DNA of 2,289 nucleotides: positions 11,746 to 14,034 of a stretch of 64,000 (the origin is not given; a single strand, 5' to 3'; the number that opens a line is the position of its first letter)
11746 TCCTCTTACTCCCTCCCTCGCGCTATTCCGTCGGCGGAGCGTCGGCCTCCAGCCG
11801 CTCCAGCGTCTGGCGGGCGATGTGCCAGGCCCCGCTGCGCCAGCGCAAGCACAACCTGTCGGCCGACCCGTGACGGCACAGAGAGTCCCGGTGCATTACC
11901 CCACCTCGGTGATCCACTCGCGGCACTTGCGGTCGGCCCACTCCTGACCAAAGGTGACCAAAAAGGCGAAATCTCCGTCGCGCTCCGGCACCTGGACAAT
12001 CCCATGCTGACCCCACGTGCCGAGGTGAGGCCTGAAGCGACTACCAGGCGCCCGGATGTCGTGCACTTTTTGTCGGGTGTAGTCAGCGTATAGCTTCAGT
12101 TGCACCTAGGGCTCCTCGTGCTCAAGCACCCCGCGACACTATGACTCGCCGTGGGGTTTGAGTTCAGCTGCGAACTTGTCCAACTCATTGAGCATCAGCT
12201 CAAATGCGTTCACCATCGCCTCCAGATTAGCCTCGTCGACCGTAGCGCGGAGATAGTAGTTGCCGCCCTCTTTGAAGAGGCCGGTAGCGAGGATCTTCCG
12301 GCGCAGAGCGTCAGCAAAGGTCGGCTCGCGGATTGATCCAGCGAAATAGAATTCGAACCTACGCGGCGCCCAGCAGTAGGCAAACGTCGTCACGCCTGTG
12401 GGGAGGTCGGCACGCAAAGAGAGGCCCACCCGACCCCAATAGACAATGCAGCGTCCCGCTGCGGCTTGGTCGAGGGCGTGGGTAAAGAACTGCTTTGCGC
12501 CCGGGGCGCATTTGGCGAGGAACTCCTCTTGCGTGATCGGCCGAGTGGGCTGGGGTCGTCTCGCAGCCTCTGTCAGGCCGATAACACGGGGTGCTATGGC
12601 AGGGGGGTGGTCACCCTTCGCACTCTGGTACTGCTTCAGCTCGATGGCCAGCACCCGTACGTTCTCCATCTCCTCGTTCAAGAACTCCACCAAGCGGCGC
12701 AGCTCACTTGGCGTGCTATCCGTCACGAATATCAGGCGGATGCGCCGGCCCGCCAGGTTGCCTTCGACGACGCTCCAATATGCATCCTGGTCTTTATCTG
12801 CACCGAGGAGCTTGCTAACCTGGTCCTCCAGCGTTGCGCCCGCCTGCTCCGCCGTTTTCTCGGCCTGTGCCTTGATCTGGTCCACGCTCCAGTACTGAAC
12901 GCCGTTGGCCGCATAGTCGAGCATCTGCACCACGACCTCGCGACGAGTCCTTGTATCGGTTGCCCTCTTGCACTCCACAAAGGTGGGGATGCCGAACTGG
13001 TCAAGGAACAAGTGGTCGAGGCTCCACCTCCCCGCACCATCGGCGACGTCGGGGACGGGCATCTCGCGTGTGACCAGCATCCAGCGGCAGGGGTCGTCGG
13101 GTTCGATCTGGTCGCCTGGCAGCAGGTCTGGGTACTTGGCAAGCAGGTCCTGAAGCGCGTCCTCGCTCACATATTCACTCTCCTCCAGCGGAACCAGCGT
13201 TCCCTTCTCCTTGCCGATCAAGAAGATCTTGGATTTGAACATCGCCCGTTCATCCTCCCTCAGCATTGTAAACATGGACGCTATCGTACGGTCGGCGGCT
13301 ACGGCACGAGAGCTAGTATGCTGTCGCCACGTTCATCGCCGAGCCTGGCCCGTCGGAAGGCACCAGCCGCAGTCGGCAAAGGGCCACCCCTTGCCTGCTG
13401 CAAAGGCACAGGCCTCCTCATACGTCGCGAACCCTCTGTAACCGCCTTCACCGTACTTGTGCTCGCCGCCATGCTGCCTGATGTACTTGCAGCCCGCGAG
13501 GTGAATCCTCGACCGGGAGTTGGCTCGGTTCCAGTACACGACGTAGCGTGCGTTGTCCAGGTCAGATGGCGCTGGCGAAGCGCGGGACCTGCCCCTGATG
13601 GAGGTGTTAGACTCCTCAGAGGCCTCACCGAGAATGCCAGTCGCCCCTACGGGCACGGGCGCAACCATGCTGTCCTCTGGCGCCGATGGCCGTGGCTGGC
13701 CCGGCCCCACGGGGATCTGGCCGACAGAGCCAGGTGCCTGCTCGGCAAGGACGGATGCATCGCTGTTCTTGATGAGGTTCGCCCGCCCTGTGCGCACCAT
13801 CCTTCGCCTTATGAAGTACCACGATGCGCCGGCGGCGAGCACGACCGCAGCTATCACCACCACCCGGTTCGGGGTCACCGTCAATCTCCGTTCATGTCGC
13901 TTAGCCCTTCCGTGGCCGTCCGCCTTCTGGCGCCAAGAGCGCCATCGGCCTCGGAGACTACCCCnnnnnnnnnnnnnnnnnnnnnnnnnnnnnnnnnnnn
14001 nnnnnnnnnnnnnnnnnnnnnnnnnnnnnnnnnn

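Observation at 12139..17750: RecD-like helicase with a novel Cys-containing N-domain and a Vsr/DUF559-like nuclease C-domain, clustered with a RecB-like nuclease and a small membrane protein: a candidate helicase-nuclease defence module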

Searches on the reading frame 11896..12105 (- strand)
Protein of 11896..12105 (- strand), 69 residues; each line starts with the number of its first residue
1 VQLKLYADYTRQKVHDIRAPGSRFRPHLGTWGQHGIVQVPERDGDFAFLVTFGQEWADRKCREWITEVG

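Call 27: search_protein_families(library=pfam, proteins=[window:11896-12105:-], max_evalue=10)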
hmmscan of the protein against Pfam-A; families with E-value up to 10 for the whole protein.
window:11896-12105:- (69 aa): 0 families

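Call 82: search_protein_families(library=phrogs, proteins=[window:11896-12105:-], max_evalue=0.01)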
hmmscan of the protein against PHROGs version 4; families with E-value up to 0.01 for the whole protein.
window:11896-12105:- (69 aa): 0 families

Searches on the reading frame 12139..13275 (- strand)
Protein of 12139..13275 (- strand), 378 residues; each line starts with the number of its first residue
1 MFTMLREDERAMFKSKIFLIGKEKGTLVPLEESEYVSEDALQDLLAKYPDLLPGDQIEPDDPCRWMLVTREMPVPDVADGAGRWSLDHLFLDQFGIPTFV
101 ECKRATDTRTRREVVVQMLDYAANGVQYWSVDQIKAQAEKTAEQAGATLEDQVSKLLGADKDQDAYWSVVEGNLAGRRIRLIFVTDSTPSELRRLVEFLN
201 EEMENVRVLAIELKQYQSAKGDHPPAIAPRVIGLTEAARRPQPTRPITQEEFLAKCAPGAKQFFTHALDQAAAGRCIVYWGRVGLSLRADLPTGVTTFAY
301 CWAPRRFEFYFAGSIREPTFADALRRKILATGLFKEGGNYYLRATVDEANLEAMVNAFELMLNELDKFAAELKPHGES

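Call 3: search_protein_families(library=pfam, proteins=[window:12139-13275:-], max_evalue=0.01)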
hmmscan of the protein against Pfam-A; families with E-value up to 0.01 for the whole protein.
window:12139-13275:- (378 aa): 0 families

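Call 4: search_protein_families(library=padloc, proteins=[window:12139-13275:-], max_evalue=0.01)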
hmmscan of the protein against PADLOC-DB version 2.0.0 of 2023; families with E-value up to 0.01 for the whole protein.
window:12139-13275:- (378 aa): 2 families
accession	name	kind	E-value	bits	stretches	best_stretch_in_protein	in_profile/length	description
PDLC04916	PDC-S11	-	1.8e-11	41.7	1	25-218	12-172/358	-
PDLC04915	PDC-S11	-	0.00021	18.7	1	86-219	62-183/379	-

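Call 5: search_protein_families(library=ncbifam, proteins=[window:12139-13275:-], max_evalue=0.01)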
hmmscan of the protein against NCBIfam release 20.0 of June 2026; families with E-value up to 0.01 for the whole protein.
window:12139-13275:- (378 aa): 0 families

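Call 27: search_protein_families(library=pfam, proteins=[window:12139-13275:-], max_evalue=10)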
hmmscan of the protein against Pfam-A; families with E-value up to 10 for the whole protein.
window:12139-13275:- (378 aa): 0 families

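Call 30: find_homologous_proteins(query=window:12139-13275:-, max_evalue=0.001)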
Query window:12139-13275:- (378 aa): 3484 proteins with E <= 0.001 among 8000 candidates; the best 120 are listed.
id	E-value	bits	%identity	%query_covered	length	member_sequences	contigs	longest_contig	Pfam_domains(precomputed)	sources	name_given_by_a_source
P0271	5.5e-245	830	100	97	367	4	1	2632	-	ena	-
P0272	3.3e-126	440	51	93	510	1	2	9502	-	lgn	-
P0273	7.6e-125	435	55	97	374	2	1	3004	-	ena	-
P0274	2.0e-124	434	48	93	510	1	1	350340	-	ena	-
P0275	1.1e-123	431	51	94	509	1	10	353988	-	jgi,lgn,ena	jgi:hypothetical protein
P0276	8.0e-123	428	52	93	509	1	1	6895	-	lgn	-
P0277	5.7e-119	416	54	94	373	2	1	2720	-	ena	-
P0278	1.1e-118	415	53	95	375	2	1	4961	-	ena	-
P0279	1.0e-117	412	54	95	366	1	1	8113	-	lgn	-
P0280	1.8e-117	411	51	95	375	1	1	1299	-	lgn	-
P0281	2.7e-117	410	52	97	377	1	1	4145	-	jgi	jgi:hypothetical protein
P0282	2.7e-117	410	52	95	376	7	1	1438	-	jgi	jgi:hypothetical protein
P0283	2.9e-117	410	53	95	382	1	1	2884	-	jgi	jgi:hypothetical protein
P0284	3.0e-117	410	52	95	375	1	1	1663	-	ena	-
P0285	3.3e-117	410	54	94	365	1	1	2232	-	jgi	-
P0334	1.1e-107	379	50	94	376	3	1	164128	-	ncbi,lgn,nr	ncbi:MAG: hypothetical protein PHT49_06685 [Desulfovibrionales bacterium]|nr:hypothetical protein [D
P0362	2.2e-104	368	49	94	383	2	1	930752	-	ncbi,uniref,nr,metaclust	ncbi:hypothetical protein U27_03897 [Candidatus Vecturithrix granuli]|uniref:DUF5655 domain-containi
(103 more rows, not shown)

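Call 71: find_encoding_contigs(protein=P0274, flank=6000, max_places=2)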
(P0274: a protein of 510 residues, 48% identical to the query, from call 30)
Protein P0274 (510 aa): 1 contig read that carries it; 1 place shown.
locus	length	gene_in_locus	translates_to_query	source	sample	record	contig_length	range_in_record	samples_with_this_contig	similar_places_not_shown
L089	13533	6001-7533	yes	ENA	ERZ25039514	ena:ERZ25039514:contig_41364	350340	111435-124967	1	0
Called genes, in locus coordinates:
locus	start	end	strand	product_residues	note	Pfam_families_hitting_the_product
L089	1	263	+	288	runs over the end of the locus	-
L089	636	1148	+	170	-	PF04519:Bactofilin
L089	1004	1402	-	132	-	-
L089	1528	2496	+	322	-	PF00561:Abhydrolase_1 (faint), PF02129:Peptidase_S15, PF12146:Hydrolase_4 (faint), PF12697:Abhydrolase_6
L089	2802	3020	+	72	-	-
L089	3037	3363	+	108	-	PF02604:PhdYeFM_antitox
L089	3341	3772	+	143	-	PF01850:PIN (weak), PF10130:PIN_2 (weak)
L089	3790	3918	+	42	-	-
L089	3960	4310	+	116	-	PF13701:DDE_Tnp_1_4, PF01609:DDE_Tnp_1 (weak)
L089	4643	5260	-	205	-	PF00756:Esterase (faint)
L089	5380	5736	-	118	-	-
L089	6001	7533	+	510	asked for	-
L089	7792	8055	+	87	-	-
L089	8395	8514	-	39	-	-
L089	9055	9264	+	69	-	-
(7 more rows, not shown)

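Call 72: find_encoding_contigs(protein=P0334, flank=6000, max_places=2)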
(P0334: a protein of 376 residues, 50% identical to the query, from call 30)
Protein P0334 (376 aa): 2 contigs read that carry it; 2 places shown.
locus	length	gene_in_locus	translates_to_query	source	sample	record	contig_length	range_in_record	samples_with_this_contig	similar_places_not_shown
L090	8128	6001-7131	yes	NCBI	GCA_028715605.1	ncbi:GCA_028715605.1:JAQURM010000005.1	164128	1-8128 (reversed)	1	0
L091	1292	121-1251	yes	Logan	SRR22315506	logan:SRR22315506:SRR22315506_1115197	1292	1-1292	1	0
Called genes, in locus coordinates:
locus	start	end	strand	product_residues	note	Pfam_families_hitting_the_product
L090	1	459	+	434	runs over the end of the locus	PF00344:SecY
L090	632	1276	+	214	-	PF00406:ADK, PF13207:AAA_17, PF13238:AAA_18 (weak), PF17213:Hydin_ADK (faint), PF05191:ADK_lid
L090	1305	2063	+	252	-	PF00557:Peptidase_M24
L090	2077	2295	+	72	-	PF01176:eIF-1a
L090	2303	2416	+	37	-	PF00444:Ribosomal_L36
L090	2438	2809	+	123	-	PF00416:Ribosomal_S13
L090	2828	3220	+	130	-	PF00411:Ribosomal_S11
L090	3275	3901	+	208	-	PF00163:Ribosomal_S4, PF01479:S4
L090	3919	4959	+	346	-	PF01193:RNA_pol_L, PF01000:RNA_pol_A_bac, PF03118:RNA_pol_A_CTD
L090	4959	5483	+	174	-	PF01196:Ribosomal_L17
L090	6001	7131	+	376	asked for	-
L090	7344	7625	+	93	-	PF02604:PhdYeFM_antitox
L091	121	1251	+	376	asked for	-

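Call 73: find_encoding_contigs(protein=P0362, flank=6000, max_places=2)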
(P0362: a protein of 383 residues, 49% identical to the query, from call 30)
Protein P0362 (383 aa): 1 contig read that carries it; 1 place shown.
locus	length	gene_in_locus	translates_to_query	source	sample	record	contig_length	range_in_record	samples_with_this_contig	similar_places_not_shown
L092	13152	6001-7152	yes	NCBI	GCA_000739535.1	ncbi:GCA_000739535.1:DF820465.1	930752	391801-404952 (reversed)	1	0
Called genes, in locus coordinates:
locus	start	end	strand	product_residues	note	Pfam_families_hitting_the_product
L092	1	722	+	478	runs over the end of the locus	PF01565:FAD_binding_4, PF02913:FAD-oxidase_C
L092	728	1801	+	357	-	-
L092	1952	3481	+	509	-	PF00370:FGGY_N, PF01869:BcrAD_BadFG (faint), PF02782:FGGY_C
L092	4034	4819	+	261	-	PF09509:Hypoth_Ymh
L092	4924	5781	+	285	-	PF14338:Mrr_N, PF04471:Mrr_cat, PF22722:NA-iREase1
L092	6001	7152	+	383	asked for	-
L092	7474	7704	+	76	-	PF09720:Unstab_antitox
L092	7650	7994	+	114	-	PF05016:ParE_toxin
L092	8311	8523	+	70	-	-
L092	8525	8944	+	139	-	PF01850:PIN (weak), PF13470:PIN_3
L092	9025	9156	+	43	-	-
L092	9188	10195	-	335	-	PF01408:GFO_IDH_MocA, PF02894:GFO_IDH_MocA_C, PF22725:GFO_IDH_MocA_C3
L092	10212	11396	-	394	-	PF01408:GFO_IDH_MocA, PF22725:GFO_IDH_MocA_C3, PF02894:GFO_IDH_MocA_C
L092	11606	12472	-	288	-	PF01261:AP_endonuc_2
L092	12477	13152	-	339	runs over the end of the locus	PF01408:GFO_IDH_MocA, PF02894:GFO_IDH_MocA_C, PF22725:GFO_IDH_MocA_C3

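Call 82: search_protein_families(library=phrogs, proteins=[window:12139-13275:-], max_evalue=0.01)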
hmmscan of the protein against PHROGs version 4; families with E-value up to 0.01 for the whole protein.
window:12139-13275:- (378 aa): 0 families

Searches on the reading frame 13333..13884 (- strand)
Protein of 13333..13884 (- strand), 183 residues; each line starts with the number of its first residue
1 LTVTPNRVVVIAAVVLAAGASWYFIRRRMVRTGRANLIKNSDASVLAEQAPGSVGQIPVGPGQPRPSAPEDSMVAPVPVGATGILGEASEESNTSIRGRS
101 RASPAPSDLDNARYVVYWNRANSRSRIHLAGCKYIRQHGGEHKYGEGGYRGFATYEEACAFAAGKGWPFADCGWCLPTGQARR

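Call 3: search_protein_families(library=pfam, proteins=[window:13333-13884:-], max_evalue=0.01)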
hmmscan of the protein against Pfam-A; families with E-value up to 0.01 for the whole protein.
window:13333-13884:- (183 aa): 0 families

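Call 4: search_protein_families(library=padloc, proteins=[window:13333-13884:-], max_evalue=0.01)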
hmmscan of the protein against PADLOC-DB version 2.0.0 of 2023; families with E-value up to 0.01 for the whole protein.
window:13333-13884:- (183 aa): 0 families

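Call 5: search_protein_families(library=ncbifam, proteins=[window:13333-13884:-], max_evalue=0.01)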
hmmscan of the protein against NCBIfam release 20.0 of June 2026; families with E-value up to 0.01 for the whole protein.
window:13333-13884:- (183 aa): 0 families

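Call 27: search_protein_families(library=pfam, proteins=[window:13333-13884:-], max_evalue=10)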
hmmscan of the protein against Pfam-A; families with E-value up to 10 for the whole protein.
window:13333-13884:- (183 aa): 1 family
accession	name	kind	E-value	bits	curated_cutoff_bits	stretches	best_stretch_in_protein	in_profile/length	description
PF20134.4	DUF6524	-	0.029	14.6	27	1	8-31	99-122/131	Family of unknown function (DUF6524)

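Call 44: find_homologous_proteins(query=window:13333-13884:-, max_evalue=0.001)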
Query window:13333-13884:- (183 aa): 1 proteins with E <= 0.001 among 622 candidates.
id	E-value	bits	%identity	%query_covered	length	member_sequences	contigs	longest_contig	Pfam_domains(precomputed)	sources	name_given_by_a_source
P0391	2.3e-117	408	99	99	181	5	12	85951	-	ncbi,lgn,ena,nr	ncbi:MAG: hypothetical protein BWY10_00840 [Chloroflexi bacterium ADurb.Bin180]|nr:MAG: hypothetical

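Call 68: find_encoding_contigs(protein=P0391, flank=10000, max_places=4)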
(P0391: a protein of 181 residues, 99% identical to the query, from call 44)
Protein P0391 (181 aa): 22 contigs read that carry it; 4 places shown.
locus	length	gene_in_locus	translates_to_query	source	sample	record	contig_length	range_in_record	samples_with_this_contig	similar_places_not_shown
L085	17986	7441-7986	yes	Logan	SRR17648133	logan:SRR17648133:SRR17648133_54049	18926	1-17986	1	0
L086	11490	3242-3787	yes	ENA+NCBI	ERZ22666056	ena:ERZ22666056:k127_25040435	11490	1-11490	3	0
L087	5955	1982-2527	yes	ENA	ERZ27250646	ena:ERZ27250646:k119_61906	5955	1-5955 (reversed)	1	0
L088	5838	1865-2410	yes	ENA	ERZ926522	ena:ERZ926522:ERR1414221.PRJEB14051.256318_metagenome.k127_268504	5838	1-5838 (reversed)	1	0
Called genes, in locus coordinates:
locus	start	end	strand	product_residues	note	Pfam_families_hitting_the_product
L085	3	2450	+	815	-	?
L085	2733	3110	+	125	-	-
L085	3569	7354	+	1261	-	PF13245:AAA_19, PF13604:AAA_30, PF01443:Viral_helicase1, PF13086:AAA_11 (weak), PF13538:UvrD_C_2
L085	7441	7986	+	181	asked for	-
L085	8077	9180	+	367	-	-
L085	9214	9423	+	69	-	-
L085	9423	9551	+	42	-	-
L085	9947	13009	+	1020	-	PF04465:DUF499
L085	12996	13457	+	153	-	PF24728:DUF7680 (weak)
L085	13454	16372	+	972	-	PF06634:DUF1156, PF01170:UPF0020 (faint), PF01555:N6_N4_Mtase (weak)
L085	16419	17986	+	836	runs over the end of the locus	?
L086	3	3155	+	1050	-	?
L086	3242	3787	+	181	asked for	-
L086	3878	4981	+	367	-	-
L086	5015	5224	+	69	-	-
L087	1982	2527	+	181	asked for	-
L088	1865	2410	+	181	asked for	-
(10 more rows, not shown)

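Call 82: search_protein_families(library=phrogs, proteins=[window:13333-13884:-], max_evalue=0.01)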
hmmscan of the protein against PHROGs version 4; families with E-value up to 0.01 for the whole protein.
window:13333-13884:- (183 aa): 0 families
